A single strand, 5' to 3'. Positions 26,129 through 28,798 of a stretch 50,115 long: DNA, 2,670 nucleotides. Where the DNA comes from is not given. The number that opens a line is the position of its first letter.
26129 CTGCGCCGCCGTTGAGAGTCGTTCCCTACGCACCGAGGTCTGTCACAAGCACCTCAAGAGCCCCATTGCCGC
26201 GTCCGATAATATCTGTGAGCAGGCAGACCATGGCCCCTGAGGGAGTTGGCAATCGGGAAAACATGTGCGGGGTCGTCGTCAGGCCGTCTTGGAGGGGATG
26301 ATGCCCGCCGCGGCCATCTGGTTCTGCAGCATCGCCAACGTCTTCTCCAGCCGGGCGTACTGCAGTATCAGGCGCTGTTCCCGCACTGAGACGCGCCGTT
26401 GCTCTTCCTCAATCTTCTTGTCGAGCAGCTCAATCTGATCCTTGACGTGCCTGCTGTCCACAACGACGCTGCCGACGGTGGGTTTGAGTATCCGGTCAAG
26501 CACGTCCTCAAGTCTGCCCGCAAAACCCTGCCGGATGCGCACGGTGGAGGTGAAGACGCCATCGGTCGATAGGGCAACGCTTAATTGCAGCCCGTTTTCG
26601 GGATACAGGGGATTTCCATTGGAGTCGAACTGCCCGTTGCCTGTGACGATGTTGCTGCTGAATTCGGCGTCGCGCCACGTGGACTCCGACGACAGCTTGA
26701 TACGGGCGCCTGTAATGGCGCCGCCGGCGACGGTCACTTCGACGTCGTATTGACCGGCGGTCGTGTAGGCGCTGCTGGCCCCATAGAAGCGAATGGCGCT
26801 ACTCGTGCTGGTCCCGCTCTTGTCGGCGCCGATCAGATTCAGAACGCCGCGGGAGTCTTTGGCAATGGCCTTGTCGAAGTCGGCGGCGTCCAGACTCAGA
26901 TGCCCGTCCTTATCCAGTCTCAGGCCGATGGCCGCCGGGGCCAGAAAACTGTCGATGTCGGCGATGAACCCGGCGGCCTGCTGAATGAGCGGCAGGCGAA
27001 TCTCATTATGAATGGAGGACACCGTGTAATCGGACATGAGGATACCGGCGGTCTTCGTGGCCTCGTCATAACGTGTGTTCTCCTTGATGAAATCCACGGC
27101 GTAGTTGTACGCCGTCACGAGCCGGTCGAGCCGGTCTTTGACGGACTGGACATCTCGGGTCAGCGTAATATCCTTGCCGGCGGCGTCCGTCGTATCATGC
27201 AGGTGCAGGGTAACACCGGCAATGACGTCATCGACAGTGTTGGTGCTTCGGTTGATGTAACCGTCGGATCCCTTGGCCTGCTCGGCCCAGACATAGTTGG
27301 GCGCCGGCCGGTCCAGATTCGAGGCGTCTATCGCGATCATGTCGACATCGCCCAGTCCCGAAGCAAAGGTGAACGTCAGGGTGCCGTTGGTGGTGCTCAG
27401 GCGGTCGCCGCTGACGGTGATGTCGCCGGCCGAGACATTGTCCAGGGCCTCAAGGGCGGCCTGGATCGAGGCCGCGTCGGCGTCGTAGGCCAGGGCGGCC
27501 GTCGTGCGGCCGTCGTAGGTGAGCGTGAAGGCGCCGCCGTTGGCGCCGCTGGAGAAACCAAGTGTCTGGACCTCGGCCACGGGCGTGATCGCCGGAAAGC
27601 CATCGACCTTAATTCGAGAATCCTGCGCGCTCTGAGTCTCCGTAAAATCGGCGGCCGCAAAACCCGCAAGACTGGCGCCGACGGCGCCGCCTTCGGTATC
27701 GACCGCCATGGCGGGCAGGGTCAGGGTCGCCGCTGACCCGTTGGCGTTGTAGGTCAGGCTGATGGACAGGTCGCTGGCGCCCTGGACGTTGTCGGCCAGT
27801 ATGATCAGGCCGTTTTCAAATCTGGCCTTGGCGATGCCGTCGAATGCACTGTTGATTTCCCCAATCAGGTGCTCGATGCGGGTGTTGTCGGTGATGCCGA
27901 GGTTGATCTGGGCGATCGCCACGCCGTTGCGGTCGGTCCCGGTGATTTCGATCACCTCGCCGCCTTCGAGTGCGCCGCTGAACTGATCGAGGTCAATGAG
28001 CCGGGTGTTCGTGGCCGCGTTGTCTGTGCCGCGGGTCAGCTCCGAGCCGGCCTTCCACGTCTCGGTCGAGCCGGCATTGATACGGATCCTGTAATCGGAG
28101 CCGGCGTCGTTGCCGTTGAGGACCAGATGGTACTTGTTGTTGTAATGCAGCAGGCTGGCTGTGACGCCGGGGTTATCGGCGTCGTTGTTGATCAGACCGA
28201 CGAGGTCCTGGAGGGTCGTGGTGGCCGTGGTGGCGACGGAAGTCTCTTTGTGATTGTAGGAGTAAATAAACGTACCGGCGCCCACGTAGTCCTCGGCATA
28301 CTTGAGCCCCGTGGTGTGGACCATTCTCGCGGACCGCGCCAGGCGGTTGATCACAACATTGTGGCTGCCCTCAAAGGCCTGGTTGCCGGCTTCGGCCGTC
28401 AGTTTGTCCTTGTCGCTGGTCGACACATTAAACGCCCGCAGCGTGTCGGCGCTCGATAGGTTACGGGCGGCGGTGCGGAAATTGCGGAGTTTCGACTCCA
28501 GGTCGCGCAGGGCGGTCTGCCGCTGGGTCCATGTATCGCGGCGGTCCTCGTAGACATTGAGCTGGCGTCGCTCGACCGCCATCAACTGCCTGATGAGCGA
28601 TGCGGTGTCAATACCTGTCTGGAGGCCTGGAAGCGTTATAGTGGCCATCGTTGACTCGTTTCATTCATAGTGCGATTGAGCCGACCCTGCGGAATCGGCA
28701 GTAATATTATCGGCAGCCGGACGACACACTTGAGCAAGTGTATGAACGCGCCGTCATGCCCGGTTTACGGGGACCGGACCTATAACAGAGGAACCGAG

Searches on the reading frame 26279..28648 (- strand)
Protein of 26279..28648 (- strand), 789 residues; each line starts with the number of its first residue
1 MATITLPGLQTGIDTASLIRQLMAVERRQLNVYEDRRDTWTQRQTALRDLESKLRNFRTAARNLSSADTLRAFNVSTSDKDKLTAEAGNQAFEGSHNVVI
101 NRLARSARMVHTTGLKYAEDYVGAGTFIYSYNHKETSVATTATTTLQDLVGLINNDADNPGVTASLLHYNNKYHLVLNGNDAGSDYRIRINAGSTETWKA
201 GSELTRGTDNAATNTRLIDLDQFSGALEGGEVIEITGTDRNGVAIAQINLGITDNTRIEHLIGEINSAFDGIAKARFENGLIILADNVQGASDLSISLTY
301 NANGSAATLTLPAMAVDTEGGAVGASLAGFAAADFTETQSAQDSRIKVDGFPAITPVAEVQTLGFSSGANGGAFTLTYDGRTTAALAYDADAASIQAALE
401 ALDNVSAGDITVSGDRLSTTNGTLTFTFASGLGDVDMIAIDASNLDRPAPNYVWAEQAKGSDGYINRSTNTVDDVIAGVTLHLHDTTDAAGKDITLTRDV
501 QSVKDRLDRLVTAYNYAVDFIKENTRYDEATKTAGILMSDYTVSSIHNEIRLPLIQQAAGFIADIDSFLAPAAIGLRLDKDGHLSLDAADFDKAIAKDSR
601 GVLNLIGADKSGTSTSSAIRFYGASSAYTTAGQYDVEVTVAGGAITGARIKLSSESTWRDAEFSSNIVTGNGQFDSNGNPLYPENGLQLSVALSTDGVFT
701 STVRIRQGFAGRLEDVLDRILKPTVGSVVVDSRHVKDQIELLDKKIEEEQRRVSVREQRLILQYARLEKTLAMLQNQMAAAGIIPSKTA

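Call 7: search_protein_families(library=pfam, proteins=[window:26279-28648:-], max_evalue=0.001)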
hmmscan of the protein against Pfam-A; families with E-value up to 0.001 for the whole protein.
window:26279-28648:- (789 aa): 4 families
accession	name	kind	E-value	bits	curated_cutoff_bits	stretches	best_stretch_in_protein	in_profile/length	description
PF07195.17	FliD_C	-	3.2e-38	131.9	25.4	1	465-775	13-235/236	Flagellar hook-associated protein 2 C-terminus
PF02465.23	FliD_N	-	8.2e-24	84.5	24.8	1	11-106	1-96/97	Flagellar hook-associated protein 2 N-terminus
PF07196.18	Flagellin_IN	-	1.2e-05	25.8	22.7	1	131-180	6-54/55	Flagellin hook IN motif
PF07249.18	Cerato-platanin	-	0.00098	19.7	24.4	0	346-411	37-100/119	Cerato-platanin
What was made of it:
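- Checked: They are fliD (26279-28648) and flgL (44061-45245) (call 7).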
